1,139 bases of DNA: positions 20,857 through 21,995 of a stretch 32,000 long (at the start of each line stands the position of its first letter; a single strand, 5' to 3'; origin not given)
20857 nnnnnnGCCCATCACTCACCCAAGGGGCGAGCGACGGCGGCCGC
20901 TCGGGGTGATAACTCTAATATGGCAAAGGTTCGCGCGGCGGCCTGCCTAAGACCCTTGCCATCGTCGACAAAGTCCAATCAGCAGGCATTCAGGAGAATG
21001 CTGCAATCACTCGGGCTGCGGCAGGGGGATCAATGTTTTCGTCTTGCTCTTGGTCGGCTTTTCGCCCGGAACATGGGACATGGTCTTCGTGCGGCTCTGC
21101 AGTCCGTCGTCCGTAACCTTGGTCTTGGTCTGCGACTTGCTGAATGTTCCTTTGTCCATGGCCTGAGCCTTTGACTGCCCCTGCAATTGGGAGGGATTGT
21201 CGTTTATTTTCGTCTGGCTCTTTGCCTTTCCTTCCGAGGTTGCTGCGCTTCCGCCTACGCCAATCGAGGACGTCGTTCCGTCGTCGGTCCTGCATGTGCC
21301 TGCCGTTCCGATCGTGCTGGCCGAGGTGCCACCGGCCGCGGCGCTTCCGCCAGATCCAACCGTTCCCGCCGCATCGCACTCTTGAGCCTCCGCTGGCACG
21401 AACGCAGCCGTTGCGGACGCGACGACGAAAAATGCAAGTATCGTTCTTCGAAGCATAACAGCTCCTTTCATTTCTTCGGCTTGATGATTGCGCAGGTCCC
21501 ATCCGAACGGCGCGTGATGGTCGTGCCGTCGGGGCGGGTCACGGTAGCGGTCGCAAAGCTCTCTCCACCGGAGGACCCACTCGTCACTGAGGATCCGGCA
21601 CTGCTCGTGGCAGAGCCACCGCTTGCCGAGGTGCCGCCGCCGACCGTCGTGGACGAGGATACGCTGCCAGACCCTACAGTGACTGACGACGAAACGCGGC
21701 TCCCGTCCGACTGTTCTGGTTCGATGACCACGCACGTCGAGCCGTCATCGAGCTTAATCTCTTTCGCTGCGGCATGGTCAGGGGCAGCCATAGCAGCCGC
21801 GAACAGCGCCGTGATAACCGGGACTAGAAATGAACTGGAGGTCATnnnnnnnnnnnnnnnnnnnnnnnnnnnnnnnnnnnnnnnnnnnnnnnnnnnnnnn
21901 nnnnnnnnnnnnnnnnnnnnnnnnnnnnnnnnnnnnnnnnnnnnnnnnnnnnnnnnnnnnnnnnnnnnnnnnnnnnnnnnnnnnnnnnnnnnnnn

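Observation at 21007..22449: Operon-like trio of secreted, cysteine-capped Gly/Ser/Thr-rich low-complexity proteins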

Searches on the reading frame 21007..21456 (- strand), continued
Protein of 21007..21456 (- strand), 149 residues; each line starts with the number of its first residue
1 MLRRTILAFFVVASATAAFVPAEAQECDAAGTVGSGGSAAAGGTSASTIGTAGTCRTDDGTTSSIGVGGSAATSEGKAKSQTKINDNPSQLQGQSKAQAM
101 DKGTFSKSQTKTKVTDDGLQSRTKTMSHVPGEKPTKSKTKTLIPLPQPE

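Call 71: search_protein_families(library=pfam, proteins=[P0280, P0305, P0247, P0229, P0271, P0309, P0310, P0292, P0297, P0288], max_evalue=0.01)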
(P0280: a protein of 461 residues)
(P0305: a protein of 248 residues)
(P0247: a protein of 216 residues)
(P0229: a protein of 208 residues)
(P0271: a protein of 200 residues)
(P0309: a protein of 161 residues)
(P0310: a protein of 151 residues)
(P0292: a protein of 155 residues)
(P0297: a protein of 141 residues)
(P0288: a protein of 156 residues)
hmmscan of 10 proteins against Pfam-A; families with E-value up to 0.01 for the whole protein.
P0280 (461 aa): 3 families
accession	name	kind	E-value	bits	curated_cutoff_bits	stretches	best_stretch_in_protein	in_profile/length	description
PF00155.27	Aminotran_1_2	-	1.3e-34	120.5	19.7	1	219-423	3-221/361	Aminotransferase class I and II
PF00266.25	Aminotran_5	-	8.6e-05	22.1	21.5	1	255-393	36-181/371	Aminotransferase class-V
PF01212.27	Beta_elim_lyase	-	0.0025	17.6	27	1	249-389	20-170/288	Beta-eliminating lyase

P0305 (248 aa): 0 families

P0247 (216 aa): 0 families

P0229 (208 aa): 0 families

P0271 (200 aa): 0 families

P0309 (161 aa): 0 families

P0310 (151 aa): 0 families

P0292 (155 aa): 0 families

P0297 (141 aa): 0 families

P0288 (156 aa): 0 families

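Call 83: list_cluster_members(proteins=[P0150, P0151, P0147, P0095, P0097, P0054])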
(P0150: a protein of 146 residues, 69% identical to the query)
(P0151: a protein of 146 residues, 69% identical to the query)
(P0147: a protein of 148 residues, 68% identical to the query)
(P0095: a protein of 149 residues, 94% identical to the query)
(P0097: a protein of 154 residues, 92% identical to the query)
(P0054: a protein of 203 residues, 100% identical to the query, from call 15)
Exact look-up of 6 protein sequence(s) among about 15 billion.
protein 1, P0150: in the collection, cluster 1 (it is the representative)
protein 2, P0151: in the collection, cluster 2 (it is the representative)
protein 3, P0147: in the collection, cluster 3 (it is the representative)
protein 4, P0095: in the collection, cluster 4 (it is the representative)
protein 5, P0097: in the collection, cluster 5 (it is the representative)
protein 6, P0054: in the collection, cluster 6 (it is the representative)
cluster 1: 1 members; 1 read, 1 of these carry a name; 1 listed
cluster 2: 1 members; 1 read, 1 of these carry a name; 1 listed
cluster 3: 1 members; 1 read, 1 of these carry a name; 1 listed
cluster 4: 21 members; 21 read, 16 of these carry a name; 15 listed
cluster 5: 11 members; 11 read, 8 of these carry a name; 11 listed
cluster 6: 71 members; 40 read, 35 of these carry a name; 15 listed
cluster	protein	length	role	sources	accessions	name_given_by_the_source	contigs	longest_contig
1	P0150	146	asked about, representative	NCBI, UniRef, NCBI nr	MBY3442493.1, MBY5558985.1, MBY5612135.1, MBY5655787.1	hypothetical protein HFO32_25470 [Rhizobium leguminosarum] | hypothetical protein n=1 Tax=Rhizobium TaxID=379 RepID=UPI001C9041FB | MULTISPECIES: hypothetical protein [Rhizobium]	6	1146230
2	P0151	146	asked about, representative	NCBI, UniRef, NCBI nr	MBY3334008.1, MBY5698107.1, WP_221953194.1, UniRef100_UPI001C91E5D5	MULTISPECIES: hypothetical protein [Rhizobium] | hypothetical protein n=1 Tax=Rhizobium TaxID=379 RepID=UPI001C91E5D5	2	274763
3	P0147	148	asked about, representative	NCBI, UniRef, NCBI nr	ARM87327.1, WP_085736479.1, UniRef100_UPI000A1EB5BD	hypothetical protein RHEC894_CH00986 [Rhizobium sp. CIAT894] | hypothetical protein n=1 Tax=Rhizobium sp. CIAT894 TaxID=2020312 RepID=UPI000A1EB5BD | hypothetical protein [Rhizobium sp. CIAT894]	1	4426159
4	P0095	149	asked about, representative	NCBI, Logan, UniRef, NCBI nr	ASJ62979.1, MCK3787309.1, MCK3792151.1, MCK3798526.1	hypothetical protein KEM44_09870 (plasmid) [Sinorhizobium meliloti] | hypothetical protein n=1 Tax=Rhizobium meliloti TaxID=382 RepID=UPI000B5A287C | hypothetical protein [Sinorhizobium meliloti]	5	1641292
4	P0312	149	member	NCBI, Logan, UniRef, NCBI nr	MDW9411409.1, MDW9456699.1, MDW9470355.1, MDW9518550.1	hypothetical protein [Sinorhizobium meliloti] | hypothetical protein n=1 Tax=Rhizobium meliloti TaxID=382 RepID=UPI00031A5E65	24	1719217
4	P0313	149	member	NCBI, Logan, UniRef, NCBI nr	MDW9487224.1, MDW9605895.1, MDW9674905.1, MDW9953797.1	hypothetical protein GOA59_19100 [Sinorhizobium meliloti] | hypothetical protein n=1 Tax=Rhizobium meliloti TaxID=382 RepID=UPI000FD38EB4 | hypothetical protein [Sinorhizobium meliloti]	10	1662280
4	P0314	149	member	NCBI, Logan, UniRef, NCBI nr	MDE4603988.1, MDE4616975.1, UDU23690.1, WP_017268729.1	hypothetical protein [Sinorhizobium meliloti] | hypothetical protein n=1 Tax=Rhizobium meliloti TaxID=382 RepID=UPI00030C1876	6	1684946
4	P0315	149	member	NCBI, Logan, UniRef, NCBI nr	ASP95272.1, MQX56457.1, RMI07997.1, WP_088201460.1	hypothetical protein [Sinorhizobium meliloti] | hypothetical protein n=1 Tax=Rhizobium meliloti TaxID=382 RepID=UPI000B4A1F2C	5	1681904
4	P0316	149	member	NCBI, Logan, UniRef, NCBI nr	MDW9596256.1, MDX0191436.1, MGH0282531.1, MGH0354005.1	hypothetical protein GOA63_29390 [Sinorhizobium meliloti] | hypothetical protein n=1 Tax=Rhizobium meliloti TaxID=382 RepID=UPI00299EEDD3 | hypothetical protein [Sinorhizobium meliloti]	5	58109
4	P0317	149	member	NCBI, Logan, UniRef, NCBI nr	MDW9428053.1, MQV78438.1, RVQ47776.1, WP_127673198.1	hypothetical protein [Sinorhizobium meliloti] | hypothetical protein n=1 Tax=Rhizobium meliloti TaxID=382 RepID=UPI000FDB2BDE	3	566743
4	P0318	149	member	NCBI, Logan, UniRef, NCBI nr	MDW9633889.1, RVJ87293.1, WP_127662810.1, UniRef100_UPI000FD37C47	hypothetical protein [Sinorhizobium meliloti] | hypothetical protein n=1 Tax=Rhizobium meliloti TaxID=382 RepID=UPI000FD37C47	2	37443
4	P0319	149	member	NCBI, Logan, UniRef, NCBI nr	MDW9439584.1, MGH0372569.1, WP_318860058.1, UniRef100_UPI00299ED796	hypothetical protein NKY71_29575 [Sinorhizobium meliloti] | hypothetical protein n=1 Tax=Rhizobium meliloti TaxID=382 RepID=UPI00299ED796 | hypothetical protein [Sinorhizobium meliloti]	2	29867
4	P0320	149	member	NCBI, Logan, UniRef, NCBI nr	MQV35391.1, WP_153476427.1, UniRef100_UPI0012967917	hypothetical protein GHK47_20630 [Sinorhizobium meliloti] | hypothetical protein n=1 Tax=Rhizobium meliloti TaxID=382 RepID=UPI0012967917 | hypothetical protein [Sinorhizobium meliloti]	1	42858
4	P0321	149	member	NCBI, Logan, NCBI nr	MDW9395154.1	hypothetical protein GOA67_30235 [Sinorhizobium meliloti] | hypothetical protein [Sinorhizobium meliloti]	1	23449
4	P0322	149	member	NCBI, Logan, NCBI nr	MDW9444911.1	hypothetical protein GOA54_26760 [Sinorhizobium meliloti] | hypothetical protein [Sinorhizobium meliloti]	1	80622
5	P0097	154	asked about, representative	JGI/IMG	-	hypothetical protein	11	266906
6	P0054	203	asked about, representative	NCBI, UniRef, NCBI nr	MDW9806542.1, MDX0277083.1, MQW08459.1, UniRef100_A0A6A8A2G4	hypothetical protein GHK45_33510 [Sinorhizobium meliloti] | Uncharacterized protein n=2 Tax=Rhizobium meliloti TaxID=382 RepID=A0A6A8A2G4_RHIML | hypothetical protein [Sinorhizobium meliloti]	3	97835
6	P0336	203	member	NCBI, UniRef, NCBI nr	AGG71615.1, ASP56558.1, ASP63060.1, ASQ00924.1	hypothetical protein GHK33_33470 [Sinorhizobium meliloti] | Hypothetical membrane-anchored protein n=1 Tax=Rhizobium meliloti (strain 1021) ... | putative membrane-anchored protein [Sinorhizobium meliloti 2011]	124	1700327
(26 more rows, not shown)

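Call 87: search_protein_families(library=padloc, proteins=[window:21007-21456:-], max_evalue=0.1)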
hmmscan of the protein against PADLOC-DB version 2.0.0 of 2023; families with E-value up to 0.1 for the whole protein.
window:21007-21456:- (149 aa): 0 families

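Call 88: search_protein_families(library=phrogs, proteins=[window:21007-21456:-], max_evalue=0.1)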
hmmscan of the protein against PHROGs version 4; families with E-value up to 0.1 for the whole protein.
window:21007-21456:- (149 aa): 0 families

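Call 89: fold_search(model_id=the predicted structure, library=viral)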
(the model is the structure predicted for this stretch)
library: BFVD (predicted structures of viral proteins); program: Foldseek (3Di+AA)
matches with E <= 10: 832; with E <= 0.001: 0
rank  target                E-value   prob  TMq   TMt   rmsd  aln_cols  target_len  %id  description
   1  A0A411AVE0            5.1e-03  0.95  0.31  0.16  57.3       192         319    8  (no name in the UniProt tables at hand)
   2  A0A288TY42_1          1.3e-02  0.92  0.31  0.04  26.0       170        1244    8  Putative tail fiber [Enterococcus phage EFP01]
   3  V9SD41                2.2e-02  0.93  0.32  0.36  19.0       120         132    8  Uncharacterized protein [Tunisvirus fontaine2]
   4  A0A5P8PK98            2.6e-02  0.44  0.23  0.19  27.0       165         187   10  Capsid and scaffold protein [Klebsiella phage AmPh_EK29]
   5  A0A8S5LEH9            3.6e-02  0.28  0.18  0.09  15.8       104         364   12  Uncharacterized protein [Myoviridae sp. ctBDS4]
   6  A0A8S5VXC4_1          4.0e-02  0.63  0.28  0.05  30.5       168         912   10  (no name in the UniProt tables at hand)
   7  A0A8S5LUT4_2          4.0e-02  0.54  0.32  0.07  26.3       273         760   10  Tail protein [Siphoviridae sp. ctMsr1]
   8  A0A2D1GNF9            4.5e-02  0.12  0.16  0.13  37.0       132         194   17  (no name in the UniProt tables at hand)
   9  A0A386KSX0            6.2e-02  0.38  0.27  0.06  16.9       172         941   10  Host specificity protein J [Caulobacter phage Kronos]
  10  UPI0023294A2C         6.6e-02  0.25  0.21  0.04  15.1       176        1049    5  (no name look-up for this kind of identifier)
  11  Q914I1                7.0e-02  0.12  0.18  0.13  18.0       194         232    7  Uncharacterized protein 51 [Sulfolobus islandicus filamentous virus (isolate Iceland/Hveragerdi)]
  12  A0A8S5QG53            7.4e-02  0.28  0.24  0.21  18.2       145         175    6  Phosphate-selective porin (Fragment) [Siphoviridae sp. ctr8v12]
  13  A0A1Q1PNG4            8.7e-02  0.21  0.23  0.23  14.0       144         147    6  (no name in the UniProt tables at hand)
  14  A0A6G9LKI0            8.7e-02  0.14  0.18  0.05  20.4       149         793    8  (no name in the UniProt tables at hand)
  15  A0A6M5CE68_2          1.0e-01  0.98  0.35  0.07   3.8        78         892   12  (no name in the UniProt tables at hand)
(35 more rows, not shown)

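Call 99: find_encoding_contigs(protein=P0310, flank=4000, max_places=2)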
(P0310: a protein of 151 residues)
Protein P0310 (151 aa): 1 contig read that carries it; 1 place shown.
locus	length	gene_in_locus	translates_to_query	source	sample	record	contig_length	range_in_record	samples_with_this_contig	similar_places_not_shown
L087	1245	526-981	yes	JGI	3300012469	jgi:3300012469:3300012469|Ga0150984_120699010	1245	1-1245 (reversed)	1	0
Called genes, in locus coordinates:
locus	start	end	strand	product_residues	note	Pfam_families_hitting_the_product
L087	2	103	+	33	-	?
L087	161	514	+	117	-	-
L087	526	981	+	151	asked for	-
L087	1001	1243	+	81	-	?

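Call 101: find_encoding_contigs(protein=P0309, flank=4000, max_places=2)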
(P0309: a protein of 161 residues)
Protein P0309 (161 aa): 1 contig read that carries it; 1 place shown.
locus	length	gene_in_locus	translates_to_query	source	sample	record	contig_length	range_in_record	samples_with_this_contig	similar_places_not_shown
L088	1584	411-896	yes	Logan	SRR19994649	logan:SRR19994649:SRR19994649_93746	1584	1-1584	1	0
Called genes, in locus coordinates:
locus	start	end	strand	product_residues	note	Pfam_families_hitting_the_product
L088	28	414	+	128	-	-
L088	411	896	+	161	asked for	-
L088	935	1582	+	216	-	?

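Call 102: find_encoding_contigs(protein=P0283, flank=4000, max_places=2)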
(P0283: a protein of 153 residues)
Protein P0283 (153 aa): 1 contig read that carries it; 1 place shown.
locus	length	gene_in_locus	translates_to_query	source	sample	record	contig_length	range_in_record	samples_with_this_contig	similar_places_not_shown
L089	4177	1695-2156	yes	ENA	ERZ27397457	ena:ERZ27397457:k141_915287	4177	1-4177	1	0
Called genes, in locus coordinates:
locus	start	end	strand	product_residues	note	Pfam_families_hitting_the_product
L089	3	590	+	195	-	?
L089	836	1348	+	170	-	-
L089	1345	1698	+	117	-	-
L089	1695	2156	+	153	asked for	-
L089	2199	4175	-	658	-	?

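Call 105: search_protein_families(library=pfam, alignment_id=A3, max_evalue=0.01)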
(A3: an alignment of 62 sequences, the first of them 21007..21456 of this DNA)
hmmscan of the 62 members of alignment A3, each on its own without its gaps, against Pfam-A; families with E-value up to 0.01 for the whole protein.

A. member 1, window:21007-21456:- (149 aa): 0 families

B. families by the number of members that match (of 62 scanned): 3 families
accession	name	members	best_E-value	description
PF21827.1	New_glue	2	0.00073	New glue protein family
PF18615.6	SMYLE_N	1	0.0017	Short myomegalin-like EB1 binding proteins, N-terminal domain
PF15289.11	RFXA_RFXANK_bdg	1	0.0021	Regulatory factor X-associated C-terminal binding domain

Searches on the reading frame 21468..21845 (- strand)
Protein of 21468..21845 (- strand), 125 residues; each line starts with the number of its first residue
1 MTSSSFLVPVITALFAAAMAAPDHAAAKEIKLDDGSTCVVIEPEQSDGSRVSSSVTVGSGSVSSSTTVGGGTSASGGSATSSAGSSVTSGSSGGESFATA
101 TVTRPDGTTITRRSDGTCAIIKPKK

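Call 6: search_protein_families(library=pfam, proteins=[window:21468-21845:-], max_evalue=1)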
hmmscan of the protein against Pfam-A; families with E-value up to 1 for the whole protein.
window:21468-21845:- (125 aa): 1 family
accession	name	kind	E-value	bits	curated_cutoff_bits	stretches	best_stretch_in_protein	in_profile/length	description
PF07202.18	Tcp10_C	-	0.11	12.6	36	1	103-117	8-22/35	T-complex protein 10 C-terminus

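Call 7: search_protein_families(library=ncbifam, proteins=[window:21468-21845:-], max_evalue=1)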
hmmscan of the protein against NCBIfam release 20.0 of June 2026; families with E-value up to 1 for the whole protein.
window:21468-21845:- (125 aa): 2 families
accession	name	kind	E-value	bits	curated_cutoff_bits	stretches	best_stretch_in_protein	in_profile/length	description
NF038033.1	FEA1_rel_lipo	equivalog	0.011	14.4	250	1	11-98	7-84/406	FEA1-related lipoprotein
NF033793.0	peri_CopK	exception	0.018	15.1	123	1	2-41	2-41/88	periplasmic Cu(I)/Cu(II)-binding protein CopK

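Call 15: find_homologous_proteins(query=window:21468-21845:-, max_evalue=0.01)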
Query window:21468-21845:- (125 aa): 40 proteins with E <= 0.01 among 702 candidates.
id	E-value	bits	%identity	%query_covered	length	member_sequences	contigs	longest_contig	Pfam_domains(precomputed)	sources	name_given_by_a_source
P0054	1.1e-64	233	100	100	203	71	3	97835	-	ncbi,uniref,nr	ncbi:hypothetical protein GHK45_33510 [Sinorhizobium meliloti]|uniref:Uncharacterized protein n=2 Ta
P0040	1.2e-64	233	99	100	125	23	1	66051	-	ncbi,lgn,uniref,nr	ncbi:hypothetical protein [Sinorhizobium meliloti]|uniref:hypothetical protein n=1 Tax=Rhizobium mel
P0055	8.9e-60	218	94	100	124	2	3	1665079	-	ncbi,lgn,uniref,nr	ncbi:hypothetical protein [Sinorhizobium meliloti]|uniref:hypothetical protein n=1 Tax=Rhizobium mel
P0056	4.0e-59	216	96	100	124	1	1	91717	-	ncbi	-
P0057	3.3e-56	206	91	100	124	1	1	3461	-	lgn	-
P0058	1.5e-55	204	86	100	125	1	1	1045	-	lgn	-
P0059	2.4e-54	200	84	100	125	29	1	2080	-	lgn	-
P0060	3.6e-53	196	74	100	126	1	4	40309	-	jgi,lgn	jgi:hypothetical protein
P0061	2.2e-52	194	85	100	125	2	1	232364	-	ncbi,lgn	-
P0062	2.1e-51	191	83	99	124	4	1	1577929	-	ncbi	ncbi:hypothetical protein [Sinorhizobium medicae]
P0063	9.3e-47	176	77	100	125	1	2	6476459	-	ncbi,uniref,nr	ncbi:cobalamin biosynthesis Mg chelatase CobN [Sinorhizobium fredii]|uniref:hypothetical protein n=1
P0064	2.3e-36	142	72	83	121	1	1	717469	-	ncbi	ncbi:hypothetical protein [Ensifer canadensis]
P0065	5.7e-36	141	61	100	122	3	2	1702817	-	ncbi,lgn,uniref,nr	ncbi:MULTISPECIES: hypothetical protein [Sinorhizobium]|uniref:hypothetical protein n=1 Tax=Sinorhiz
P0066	3.0e-29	120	56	100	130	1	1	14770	-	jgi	jgi:hypothetical protein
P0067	7.1e-28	115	57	100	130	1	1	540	-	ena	-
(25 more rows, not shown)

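Call 63: search_solved_structures(query=A1, max_evalue=1)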
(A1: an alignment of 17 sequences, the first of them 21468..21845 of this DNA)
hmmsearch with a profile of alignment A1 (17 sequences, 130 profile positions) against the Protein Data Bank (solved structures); distinct sequences matched with E-value up to 1: 1.
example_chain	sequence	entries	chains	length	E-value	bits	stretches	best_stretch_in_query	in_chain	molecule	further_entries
4bmw_A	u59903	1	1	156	0.81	12.6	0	56-122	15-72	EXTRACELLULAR HAEM-BINDING PROTEIN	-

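Call 87: search_protein_families(library=padloc, proteins=[window:21468-21845:-], max_evalue=0.1)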
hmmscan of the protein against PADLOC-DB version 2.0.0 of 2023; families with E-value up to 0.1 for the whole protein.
window:21468-21845:- (125 aa): 0 families

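Call 88: search_protein_families(library=phrogs, proteins=[window:21468-21845:-], max_evalue=0.1)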
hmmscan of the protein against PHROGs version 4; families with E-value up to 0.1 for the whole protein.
window:21468-21845:- (125 aa): 1 family
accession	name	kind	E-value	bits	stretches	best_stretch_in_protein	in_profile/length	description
phrog_32694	-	unknown function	0.051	15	0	22-42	30-54/73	-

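Call 106: search_protein_families(library=pfam, alignment_id=A1, max_evalue=0.01)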
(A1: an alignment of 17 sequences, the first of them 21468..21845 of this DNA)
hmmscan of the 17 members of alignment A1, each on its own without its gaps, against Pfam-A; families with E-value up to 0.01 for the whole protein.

A. member 1, window:21468-21845:- (125 aa): 0 families

B. families by the number of members that match (of 17 scanned): 1 family
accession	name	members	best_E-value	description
PF07202.18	Tcp10_C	1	0.00072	T-complex protein 10 C-terminus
